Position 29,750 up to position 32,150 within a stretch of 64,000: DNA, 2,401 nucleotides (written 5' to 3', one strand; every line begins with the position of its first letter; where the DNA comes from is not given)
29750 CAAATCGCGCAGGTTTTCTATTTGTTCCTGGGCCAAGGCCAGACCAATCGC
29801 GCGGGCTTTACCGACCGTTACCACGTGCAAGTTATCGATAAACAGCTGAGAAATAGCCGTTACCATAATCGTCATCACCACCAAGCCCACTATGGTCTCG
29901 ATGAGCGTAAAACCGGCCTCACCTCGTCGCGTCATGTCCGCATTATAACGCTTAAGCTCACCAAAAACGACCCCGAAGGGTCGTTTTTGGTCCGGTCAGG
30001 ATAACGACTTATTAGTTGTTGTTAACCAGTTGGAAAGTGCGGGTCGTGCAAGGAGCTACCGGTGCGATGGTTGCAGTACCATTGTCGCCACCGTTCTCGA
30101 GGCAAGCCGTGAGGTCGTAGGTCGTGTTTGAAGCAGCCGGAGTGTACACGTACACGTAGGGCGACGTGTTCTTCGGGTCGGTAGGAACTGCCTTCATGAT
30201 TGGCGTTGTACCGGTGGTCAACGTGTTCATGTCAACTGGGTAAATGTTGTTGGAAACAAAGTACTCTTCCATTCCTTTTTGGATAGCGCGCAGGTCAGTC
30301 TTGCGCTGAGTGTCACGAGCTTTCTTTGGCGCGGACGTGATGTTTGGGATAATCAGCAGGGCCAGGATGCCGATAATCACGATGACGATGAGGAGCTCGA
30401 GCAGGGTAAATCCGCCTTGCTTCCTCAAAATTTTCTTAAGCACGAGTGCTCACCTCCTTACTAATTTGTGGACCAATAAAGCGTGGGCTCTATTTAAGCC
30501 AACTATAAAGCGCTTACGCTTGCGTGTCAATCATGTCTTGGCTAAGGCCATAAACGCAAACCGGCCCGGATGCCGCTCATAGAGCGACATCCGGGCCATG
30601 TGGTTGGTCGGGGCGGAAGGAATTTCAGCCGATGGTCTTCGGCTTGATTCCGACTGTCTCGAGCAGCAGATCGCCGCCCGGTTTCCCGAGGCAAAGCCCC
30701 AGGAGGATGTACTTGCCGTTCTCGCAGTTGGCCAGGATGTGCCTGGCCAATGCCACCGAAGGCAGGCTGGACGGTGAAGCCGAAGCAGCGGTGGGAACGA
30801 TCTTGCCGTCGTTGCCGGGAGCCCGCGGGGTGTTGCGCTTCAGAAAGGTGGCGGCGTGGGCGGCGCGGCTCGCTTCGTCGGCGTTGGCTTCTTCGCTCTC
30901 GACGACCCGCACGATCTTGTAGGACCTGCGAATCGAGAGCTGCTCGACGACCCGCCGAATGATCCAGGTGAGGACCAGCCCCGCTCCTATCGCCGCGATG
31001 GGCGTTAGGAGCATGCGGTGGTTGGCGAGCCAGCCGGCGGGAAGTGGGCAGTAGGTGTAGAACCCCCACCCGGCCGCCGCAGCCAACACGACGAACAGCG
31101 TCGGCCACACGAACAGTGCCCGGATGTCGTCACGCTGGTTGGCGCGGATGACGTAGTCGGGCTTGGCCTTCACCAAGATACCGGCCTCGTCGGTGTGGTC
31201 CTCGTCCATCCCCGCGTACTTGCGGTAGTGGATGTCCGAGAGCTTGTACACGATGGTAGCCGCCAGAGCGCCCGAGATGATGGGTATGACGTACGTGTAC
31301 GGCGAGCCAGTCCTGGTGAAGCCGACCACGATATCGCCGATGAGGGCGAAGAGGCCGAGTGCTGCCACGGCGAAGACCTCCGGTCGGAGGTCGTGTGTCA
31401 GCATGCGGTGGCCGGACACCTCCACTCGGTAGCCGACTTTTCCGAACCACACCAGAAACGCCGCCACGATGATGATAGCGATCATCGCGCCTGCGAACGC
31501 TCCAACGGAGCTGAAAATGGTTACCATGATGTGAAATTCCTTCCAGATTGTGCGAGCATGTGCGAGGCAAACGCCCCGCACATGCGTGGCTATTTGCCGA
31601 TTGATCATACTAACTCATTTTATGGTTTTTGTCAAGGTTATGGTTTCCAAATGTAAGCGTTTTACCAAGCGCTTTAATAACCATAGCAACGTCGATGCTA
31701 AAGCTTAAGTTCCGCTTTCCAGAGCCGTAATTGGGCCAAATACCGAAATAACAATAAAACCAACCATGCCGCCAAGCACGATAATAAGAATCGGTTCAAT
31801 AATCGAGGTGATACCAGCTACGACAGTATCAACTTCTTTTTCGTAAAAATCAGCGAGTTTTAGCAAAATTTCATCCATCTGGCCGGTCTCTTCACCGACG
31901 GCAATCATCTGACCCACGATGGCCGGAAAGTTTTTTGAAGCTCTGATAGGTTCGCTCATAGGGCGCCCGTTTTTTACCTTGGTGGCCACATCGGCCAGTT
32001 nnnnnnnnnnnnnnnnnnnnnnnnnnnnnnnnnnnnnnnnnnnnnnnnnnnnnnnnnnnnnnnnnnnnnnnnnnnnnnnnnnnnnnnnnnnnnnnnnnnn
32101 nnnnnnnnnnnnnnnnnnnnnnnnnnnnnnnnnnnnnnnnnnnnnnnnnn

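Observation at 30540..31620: Strongly GC-rich foreign membrane-protein gene inserted between pilC and pilA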

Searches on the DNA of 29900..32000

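Call 30: search_rna_families(source=window, start=29900, end=32000, threshold=evalue, max_evalue=1)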
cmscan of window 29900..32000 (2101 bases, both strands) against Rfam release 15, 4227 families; matches with E-value up to 1: 3.
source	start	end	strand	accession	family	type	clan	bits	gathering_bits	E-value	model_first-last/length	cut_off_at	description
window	30563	30597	-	RF02505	Atu_L6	Gene; sRNA;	-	26.4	100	0.0027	79-113/124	no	Rhizobiales sRNA Atu_L6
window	29960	30033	-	RF00106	RNAI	Gene; antisense;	-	20.4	47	0.75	1-102/102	no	RNAI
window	29969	29994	-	RF01716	PhotoRC-I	Cis-reg;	-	16.4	45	0.4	1-44/44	no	PhotoRC-I RNA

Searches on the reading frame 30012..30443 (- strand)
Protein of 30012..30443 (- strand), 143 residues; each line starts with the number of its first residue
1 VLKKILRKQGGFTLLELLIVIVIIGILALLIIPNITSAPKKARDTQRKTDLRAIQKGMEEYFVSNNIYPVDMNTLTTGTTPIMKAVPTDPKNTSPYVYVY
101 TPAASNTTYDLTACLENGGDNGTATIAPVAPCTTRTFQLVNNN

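Call 5: search_protein_families(library=pfam, proteins=[window:30012-30443:-], max_evalue=0.01)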
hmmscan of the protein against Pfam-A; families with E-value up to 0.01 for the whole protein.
window:30012-30443:- (143 aa): 3 families
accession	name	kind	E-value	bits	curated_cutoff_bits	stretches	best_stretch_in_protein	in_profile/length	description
PF07963.17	N_methyl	-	1.3e-08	34.5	21.2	1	7-31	2-26/27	Prokaryotic N-terminal methylation motif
PF08334.16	T2SSG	-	1.1e-05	25.8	21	1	34-124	1-100/108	Type II secretion system (T2SS), protein G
PF16732.10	ComP_DUS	-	0.0001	23.5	27.3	1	39-120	7-79/87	Type IV minor pilin ComP, DNA uptake sequence receptor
